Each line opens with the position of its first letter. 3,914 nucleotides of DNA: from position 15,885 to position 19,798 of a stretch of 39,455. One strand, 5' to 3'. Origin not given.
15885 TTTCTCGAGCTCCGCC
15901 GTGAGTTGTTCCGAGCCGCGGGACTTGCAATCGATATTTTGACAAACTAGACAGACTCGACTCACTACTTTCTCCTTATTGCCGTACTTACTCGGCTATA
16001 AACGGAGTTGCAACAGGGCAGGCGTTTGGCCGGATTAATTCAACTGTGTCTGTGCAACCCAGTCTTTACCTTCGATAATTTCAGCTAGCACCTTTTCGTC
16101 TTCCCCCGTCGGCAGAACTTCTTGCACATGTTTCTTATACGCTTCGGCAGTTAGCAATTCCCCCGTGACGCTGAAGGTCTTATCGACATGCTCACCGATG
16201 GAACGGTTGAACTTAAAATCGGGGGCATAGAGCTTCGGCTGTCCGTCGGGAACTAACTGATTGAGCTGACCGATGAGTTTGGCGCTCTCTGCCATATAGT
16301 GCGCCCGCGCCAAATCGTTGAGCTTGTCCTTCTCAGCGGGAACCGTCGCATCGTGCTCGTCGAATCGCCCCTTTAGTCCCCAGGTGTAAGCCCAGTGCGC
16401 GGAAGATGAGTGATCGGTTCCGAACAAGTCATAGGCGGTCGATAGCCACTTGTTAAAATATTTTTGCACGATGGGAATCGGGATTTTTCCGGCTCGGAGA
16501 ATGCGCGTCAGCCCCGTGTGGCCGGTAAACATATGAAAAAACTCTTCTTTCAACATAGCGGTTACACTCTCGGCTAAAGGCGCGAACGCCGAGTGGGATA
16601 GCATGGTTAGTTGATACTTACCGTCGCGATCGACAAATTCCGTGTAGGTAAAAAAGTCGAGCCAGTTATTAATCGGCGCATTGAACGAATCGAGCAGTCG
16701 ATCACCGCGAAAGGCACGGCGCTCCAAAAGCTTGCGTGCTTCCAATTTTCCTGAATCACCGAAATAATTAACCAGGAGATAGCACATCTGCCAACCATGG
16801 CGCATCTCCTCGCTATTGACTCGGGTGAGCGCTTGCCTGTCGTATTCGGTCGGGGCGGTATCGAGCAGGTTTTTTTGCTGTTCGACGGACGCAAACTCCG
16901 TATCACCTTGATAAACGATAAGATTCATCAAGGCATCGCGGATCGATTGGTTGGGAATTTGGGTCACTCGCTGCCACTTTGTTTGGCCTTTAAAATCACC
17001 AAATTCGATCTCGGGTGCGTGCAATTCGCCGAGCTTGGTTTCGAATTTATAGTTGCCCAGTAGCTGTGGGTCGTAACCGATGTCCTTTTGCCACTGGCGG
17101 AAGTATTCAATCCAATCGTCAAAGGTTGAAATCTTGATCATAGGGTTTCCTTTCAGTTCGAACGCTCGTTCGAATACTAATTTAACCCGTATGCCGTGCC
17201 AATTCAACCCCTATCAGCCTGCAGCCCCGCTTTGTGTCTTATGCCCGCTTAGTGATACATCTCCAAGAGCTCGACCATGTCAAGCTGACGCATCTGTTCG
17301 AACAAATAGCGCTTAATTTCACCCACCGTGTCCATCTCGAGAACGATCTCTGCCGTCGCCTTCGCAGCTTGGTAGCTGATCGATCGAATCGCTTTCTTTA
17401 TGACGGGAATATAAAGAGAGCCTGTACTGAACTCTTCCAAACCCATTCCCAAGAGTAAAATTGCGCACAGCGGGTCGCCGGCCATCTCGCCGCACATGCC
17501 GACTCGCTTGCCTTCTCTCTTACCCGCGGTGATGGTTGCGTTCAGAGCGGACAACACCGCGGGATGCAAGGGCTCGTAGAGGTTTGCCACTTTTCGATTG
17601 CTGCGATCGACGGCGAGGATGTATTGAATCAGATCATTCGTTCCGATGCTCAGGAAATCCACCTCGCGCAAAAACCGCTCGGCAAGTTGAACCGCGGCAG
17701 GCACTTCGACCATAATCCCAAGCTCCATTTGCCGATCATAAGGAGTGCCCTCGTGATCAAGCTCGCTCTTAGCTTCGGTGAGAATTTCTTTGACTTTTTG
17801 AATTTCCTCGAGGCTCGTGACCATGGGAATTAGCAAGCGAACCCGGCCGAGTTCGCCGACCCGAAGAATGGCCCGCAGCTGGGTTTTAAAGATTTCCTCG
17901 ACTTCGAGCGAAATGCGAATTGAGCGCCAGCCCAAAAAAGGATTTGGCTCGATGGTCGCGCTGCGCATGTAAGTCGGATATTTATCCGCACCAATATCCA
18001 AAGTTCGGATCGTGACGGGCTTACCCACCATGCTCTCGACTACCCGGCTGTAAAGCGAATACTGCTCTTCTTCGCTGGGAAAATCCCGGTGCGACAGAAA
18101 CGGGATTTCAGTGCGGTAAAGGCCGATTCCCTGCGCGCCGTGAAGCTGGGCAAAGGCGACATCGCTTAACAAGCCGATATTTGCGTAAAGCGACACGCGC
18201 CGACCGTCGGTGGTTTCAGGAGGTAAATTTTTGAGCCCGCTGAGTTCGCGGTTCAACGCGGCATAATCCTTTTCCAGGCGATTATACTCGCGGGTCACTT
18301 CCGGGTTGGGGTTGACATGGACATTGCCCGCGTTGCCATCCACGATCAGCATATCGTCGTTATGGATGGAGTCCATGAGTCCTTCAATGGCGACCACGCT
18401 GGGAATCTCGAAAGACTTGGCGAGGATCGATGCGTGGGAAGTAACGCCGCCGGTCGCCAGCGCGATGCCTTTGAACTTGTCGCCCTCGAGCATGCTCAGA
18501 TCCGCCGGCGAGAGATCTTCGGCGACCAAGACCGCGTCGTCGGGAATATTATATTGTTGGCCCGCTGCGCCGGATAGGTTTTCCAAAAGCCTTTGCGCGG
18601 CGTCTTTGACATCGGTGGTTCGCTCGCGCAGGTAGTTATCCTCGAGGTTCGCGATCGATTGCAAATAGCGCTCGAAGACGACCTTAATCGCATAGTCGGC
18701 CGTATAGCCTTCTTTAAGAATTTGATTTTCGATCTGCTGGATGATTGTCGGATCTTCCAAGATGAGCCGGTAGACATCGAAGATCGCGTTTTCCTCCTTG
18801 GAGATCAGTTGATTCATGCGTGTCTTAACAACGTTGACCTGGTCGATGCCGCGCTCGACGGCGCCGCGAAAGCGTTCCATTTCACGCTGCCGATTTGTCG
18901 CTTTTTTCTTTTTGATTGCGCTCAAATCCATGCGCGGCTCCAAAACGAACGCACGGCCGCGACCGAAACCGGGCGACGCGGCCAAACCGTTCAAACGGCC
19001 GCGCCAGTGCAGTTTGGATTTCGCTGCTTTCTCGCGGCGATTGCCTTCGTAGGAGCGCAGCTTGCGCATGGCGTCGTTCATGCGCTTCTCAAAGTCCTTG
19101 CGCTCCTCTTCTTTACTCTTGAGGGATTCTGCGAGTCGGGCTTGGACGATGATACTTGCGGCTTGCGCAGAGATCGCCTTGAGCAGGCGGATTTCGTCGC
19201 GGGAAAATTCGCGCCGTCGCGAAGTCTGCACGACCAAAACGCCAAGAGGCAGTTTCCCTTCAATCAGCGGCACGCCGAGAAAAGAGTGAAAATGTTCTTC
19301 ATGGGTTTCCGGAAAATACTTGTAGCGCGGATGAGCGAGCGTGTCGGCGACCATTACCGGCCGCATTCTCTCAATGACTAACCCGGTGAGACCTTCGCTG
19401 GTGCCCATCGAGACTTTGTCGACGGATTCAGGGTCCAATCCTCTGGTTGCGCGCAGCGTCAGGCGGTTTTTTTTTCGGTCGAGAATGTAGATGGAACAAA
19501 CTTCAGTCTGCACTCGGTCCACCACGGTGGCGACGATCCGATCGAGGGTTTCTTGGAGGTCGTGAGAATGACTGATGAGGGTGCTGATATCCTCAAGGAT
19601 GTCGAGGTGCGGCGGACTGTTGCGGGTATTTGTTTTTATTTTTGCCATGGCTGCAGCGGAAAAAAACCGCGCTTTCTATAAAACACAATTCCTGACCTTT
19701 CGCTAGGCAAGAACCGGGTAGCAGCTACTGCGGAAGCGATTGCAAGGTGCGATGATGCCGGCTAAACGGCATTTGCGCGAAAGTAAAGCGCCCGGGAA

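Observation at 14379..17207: BoxB-like diiron oxygenase with a NuoF-like flavoprotein and a thioredoxin-like 2Fe-2S ferredoxin instead of BoxA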

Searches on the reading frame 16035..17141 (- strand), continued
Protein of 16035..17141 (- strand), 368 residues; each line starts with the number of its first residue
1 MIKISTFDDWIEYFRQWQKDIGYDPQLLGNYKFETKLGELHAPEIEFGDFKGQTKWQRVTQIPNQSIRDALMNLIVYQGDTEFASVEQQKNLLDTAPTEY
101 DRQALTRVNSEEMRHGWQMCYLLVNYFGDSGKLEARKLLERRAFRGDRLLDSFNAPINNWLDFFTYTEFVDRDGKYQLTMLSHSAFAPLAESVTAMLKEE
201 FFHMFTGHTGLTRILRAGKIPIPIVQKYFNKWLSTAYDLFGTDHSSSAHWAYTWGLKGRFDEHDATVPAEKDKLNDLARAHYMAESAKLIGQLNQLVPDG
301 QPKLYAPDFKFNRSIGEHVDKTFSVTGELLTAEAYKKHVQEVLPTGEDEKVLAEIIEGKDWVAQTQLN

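Call 53: find_encoding_contigs(protein=P0272, flank=8000, max_places=2)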
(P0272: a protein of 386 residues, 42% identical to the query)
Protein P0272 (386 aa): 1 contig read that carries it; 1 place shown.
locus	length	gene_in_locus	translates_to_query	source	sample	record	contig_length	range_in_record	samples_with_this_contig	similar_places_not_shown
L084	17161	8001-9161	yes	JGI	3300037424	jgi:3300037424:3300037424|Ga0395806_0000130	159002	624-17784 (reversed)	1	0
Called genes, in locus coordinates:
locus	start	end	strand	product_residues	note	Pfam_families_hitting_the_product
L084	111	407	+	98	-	-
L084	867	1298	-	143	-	-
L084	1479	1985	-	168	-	-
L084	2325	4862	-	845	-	PF02412:TSP_3 (weak)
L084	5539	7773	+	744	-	PF13088:BNR_2 (weak), PF02012:BNR (faint), PF00404:Dockerin_1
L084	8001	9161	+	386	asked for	-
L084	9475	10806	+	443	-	PF03448:MgtE_N, PF00571:CBS, PF01769:MgtE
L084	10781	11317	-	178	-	-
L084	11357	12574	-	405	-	-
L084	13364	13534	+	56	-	-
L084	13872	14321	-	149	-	PF04134:DCC1-like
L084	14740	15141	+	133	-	-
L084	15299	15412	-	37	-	-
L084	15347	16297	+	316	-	PF03415:Peptidase_C11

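Call 54: find_encoding_contigs(protein=P0275, flank=8000, max_places=2)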
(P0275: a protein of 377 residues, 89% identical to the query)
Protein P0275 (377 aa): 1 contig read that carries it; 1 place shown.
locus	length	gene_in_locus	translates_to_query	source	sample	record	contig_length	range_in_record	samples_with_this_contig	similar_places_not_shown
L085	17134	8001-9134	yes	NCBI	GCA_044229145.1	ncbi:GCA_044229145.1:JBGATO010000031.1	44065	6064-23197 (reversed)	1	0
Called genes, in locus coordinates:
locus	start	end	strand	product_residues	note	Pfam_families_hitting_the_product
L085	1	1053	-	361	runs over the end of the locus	PF00487:FA_desaturase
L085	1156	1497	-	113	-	PF11969:DcpS_C, PF01230:HIT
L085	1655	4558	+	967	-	PF01074:Glyco_hydro_38N, PF17677:Glyco_hydro38C2 (weak)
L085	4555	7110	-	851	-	-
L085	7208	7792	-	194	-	PF18306:LDcluster4, PF03641:Lysine_decarbox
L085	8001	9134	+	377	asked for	PF05138:PaaA_PaaC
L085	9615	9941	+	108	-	-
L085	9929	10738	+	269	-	PF04784:DUF547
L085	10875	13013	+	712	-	PF00676:E1_dh, PF02779:Transket_pyr, PF02780:Transketolase_C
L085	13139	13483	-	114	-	-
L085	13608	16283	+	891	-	PF12768:Rax2 (faint), PF17164:DUF5122 (faint)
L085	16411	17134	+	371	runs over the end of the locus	PF00180:Iso_dh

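Call 55: find_encoding_contigs(protein=P0135, flank=8000, max_places=2)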
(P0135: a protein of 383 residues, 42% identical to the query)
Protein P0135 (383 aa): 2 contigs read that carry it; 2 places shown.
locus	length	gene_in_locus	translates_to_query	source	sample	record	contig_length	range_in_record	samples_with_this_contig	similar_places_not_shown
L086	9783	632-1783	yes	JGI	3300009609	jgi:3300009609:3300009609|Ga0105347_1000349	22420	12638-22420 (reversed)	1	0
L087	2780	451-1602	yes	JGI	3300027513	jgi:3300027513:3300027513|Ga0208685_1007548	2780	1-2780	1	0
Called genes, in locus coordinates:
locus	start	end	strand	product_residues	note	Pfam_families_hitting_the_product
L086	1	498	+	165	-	?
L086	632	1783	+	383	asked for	PF05138:PaaA_PaaC (faint)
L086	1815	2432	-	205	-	PF13489:Methyltransf_23, PF07021:MetW (weak), PF13847:Methyltransf_31 (weak), PF08241:Methyltransf_11 (weak), PF08242:Methyltransf_12, PF13649:Methyltransf_25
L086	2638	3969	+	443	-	PF03448:MgtE_N, PF00571:CBS, PF01769:MgtE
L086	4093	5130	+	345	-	-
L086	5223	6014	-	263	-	PF02585:PIG-L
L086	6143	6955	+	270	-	-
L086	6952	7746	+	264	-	PF00404:Dockerin_1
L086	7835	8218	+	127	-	PF16734:Pilin_GH (weak)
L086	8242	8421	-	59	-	-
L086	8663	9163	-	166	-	PF13474:SnoaL_3, PF14534:DUF4440 (weak), PF12680:SnoaL_2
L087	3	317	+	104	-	?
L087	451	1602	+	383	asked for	PF05138:PaaA_PaaC (faint)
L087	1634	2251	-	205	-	PF13489:Methyltransf_23, PF07021:MetW (weak), PF13847:Methyltransf_31 (weak), PF08241:Methyltransf_11 (weak), PF08242:Methyltransf_12, PF13649:Methyltransf_25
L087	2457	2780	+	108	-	?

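Call 56: find_encoding_contigs(protein=P0297, flank=8000, max_places=2)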
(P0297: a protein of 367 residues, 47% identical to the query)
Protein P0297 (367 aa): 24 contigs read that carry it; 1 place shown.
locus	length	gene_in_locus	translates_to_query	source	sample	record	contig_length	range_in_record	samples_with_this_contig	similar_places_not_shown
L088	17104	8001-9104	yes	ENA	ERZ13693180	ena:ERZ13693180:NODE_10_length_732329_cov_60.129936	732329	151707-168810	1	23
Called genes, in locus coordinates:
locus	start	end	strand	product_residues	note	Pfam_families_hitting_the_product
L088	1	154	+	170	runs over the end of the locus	-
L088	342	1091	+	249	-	PF00089:Trypsin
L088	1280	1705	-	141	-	PF07963:N_methyl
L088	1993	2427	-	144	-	PF07963:N_methyl, PF16732:ComP_DUS (weak)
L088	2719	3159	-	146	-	PF07963:N_methyl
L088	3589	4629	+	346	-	PF00930:DPPIV_N (faint), PF23381:Beta-prop_IFT122_1st (faint), PF26549:Tricorn_N (weak), PF26550:Tricorn_2nd (faint), PF25174:Beta-prop_THOC3 (faint), PF00400:WD40 (faint), PF07676:PD40 (weak)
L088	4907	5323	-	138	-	PF00072:Response_reg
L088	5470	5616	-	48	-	-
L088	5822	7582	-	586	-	-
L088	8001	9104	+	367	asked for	PF05138:PaaA_PaaC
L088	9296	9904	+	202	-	PF13505:OMP_b-brl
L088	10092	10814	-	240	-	-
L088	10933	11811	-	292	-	-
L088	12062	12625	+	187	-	PF04542:Sigma70_r2, PF08281:Sigma70_r4_2, PF04545:Sigma70_r4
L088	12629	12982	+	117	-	-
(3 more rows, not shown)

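Call 70: search_protein_families(library=ncbifam, proteins=[L079:7124-7936:+, L079:5126-6598:+], max_evalue=0.00001)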
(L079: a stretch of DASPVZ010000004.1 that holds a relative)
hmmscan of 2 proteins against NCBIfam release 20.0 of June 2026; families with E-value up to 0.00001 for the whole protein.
L079:7124-7936:+ (270 aa): 73 families (the best 25 are shown)
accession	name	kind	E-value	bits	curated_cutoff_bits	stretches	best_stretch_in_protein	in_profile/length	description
NF005700.0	PRK07511.1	subfamily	2.1e-70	237.3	274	1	13-268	5-259/260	enoyl-CoA hydratase family protein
NF046063.1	oxepin_alt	equivalog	2.3e-68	230.4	300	1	15-266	4-254/254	oxepin-CoA hydrolase, alternative type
NF006699.0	PRK09245.1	subfamily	3.1e-66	223.4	354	1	11-269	3-265/266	crotonase/enoyl-CoA hydratase family protein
NF004857.0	PRK06210.1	equivalog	3.9e-66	223.3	341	1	7-269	5-274/275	enoyl-CoA hydratase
NF051848.1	EnCoAHydtEchA19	equivalog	3.7e-65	220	400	1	16-269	5-257/258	enoyl-CoA hydratase EchA19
TIGR02280.1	PaaB1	equivalog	2.2e-64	217.5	345.15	1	18-269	6-255/256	2-(1,2-epoxy-1,2-dihydrophenyl)acetyl-CoA isomerase PaaG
NF004475.0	PRK05809.1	subfamily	7.5e-60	202.6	394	1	13-268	6-258/260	short-chain-enoyl-CoA hydratase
NF006109.0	PRK08260.1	subfamily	1.2e-59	202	320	1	20-269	13-277/296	enoyl-CoA hydratase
NF004635.0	PRK05981.1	equivalog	1.3e-59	201.9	351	1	16-269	9-265/266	enoyl-CoA hydratase/isomerase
NF004840.0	PRK06190.1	equivalog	1.4e-59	201.8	253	1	10-246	3-235/260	enoyl-CoA hydratase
NF004781.0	PRK06127.1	subfamily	4.5e-58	197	291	1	6-269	6-268/269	enoyl-CoA hydratase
NF004525.0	PRK05870.1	equivalog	2.1e-56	191.7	285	1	14-258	6-245/249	enoyl-CoA hydratase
NF006107.0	PRK08258.1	equivalog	8.6e-56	189.2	330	1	18-269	24-276/277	enoyl-CoA hydratase family protein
NF006007.0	PRK08138.1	subfamily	1.7e-55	188.2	355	1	11-269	8-260/261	enoyl-CoA hydratase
NF005803.0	PRK07658.1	equivalog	2.2e-54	184.5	313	1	24-269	15-256/257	enoyl-CoA hydratase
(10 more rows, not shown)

L079:5126-6598:+ (490 aa): 43 families (the best 25 are shown)
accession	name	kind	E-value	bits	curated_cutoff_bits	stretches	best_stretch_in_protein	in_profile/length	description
TIGR01804.1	BADH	equivalog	1e-178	594.6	668.6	1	15-482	1-467/467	betaine-aldehyde dehydrogenase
NF009725.0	PRK13252.1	equivalog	6.6e-178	592.1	593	1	13-489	8-482/488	betaine-aldehyde dehydrogenase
NF045736.1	PaDhStyDRhodo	equivalog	1.2e-177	591.3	800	1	13-486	4-477/479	phenylacetaldehyde dehydrogenase StyD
NF045735.1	PaDhStyDPseudo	equivalog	3.7e-170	566.7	850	1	13-486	4-481/483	phenylacetaldehyde dehydrogenase StyD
TIGR02299.1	HpaE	equivalog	2.3e-159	531.1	638.35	1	14-488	3-478/488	5-carboxymethyl-2-hydroxymuconate semialdehyde dehydrogenase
NF007352.0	PRK09847.1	equivalog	3.1e-155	517.4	850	1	12-489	20-494/495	aldehyde dehydrogenase PuuC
NF010000.0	PRK13473.1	subfamily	3.1e-147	491.1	615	1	13-487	4-473/475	aminobutyraldehyde dehydrogenase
NF050026.1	AcaldDHExaC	equivalog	1.3e-145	485.9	900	1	15-487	19-494/503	acetaldehyde dehydrogenase ExaC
TIGR03216.1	OH_muco_semi_DH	equivalog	1.4e-139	465.8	693.25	1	14-487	3-480/481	2-hydroxymuconic semialdehyde dehydrogenase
NF042993.1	AlphKGSA_gudD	equivalog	3.7e-127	425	770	1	15-486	7-480/481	alpha-ketoglutaric semialdehyde dehydrogenase GucD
TIGR01780.1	SSADH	subfamily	8.1e-120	400.7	646.35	1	33-482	3-448/448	succinate-semialdehyde dehydrogenase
NF052305.1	DioxValDhHalo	equivalog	5.4e-118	394.9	750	1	15-487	8-482/483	2,5-dioxovalerate dehydrogenase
NF040648.1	lactal_redase_Meth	equivalog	9.4e-118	394.1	650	1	14-486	1-462/463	lactaldehyde dehydrogenase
TIGR04284.1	aldehy_Rv0768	hypoth_equivalog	2.6e-116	389.4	775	1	13-484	2-476/480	aldehyde dehydrogenase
TIGR03374.1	ABALDH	equivalog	4.4e-116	388.5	909.3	1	13-486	3-471/472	aminobutyraldehyde dehydrogenase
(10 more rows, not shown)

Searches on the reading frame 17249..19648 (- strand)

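Call 3: search_protein_families(library=pfam, proteins=[window:17249-19648:-], max_evalue=0.01)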
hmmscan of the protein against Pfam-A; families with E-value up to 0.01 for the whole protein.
window:17249-19648:- (799 aa): 7 families
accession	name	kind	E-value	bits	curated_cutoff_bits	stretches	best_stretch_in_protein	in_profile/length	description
PF02896.24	PEP-utilizers_C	-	3.8e-106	355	22.8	1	469-757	4-291/293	PEP-utilising enzyme, PEP-binding domain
PF05524.18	PEP-utilisers_N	-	1.9e-26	93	24.4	1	220-343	1-121/121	PEP-utilising enzyme, N-terminal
PF13185.12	GAF_2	-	3e-21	76.5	28.6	1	28-167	1-135/136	GAF domain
PF00391.29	PEP-utilizers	-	2.4e-20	72.4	23.1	1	368-441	1-72/72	PEP-utilising enzyme, mobile domain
PF01590.32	GAF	-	1.1e-18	68.4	22.4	1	30-166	1-132/133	GAF domain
PF13492.12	GAF_3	-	7.3e-11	43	27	1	30-167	1-127/129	GAF domain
PF03328.21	HpcH_HpaI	-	0.0038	17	25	1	585-712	72-183/221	HpcH/HpaI aldolase/citrate lyase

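Call 4: search_protein_families(library=ncbifam, proteins=[window:17249-19648:-], max_evalue=0.01)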
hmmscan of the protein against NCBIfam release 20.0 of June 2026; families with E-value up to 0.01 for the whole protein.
window:17249-19648:- (799 aa): 26 families (the best 25 are shown)
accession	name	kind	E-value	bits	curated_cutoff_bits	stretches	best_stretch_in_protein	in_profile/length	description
NF008283.0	PRK11061.1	equivalog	1.6e-184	615.2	583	2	216-794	168-743/748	phosphoenolpyruvate--protein phosphotransferase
TIGR01417.1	PTS_I_fam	equivalog_domain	2.5e-166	554.5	341.7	1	220-782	2-564/565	phosphoenolpyruvate--protein phosphotransferase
NF008382.0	PRK11177.1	equivalog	3e-165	551.1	824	1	220-783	3-566/575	phosphoenolpyruvate-protein phosphotransferase PtsI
NF005057.0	PRK06464.1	equivalog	6.1e-54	183.3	598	2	535-759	563-790/798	phosphoenolpyruvate synthase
TIGR01418.1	PEP_synth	equivalog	2.7e-50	171.5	739.75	2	535-741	557-766/784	pyruvate, water dikinase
NF008478.1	PRK11377.1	equivalog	2.6e-34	119.1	520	1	242-444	269-471/473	dihydroxyacetone kinase phosphoryl donor subunit DhaM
TIGR01828.1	pyru_phos_dikin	equivalog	8.9e-31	106.7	843.45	2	566-752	651-858/865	pyruvate, phosphate dikinase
TIGR01817.1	nifA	equivalog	8.7e-16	57.8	528.85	1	17-193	6-183/534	nif-specific transcriptional activator NifA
NF006150.0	PRK08296.1-2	subfamily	1.5e-07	30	650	1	364-446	525-605/633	hypothetical protein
NF052631.1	prodigiosin_PigC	equivalog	1.5e-07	29.7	1300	1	394-446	830-882/883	prodigiosin ligase PigC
NF004881.0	PRK06241.2-2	equivalog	4.4e-07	28.6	883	1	394-446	838-890/898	phosphoenolpyruvate synthase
NF052632.1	undecylprod_RedH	equivalog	6.2e-07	27.7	1350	1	394-445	826-877/880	undecylprodigiosin ligase RedH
NF003451.0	PRK05022.1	equivalog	9.6e-07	27.9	476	1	18-196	9-188/512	nitric oxide reductase transcriptional regulator NorR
NF006153.0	PRK08296.1-5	subfamily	1.2e-06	27.2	578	1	371-444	533-604/608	hypothetical protein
NF004882.0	PRK06241.2-3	equivalog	1.9e-05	23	850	1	391-444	764-817/827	phosphoenolpyruvate synthase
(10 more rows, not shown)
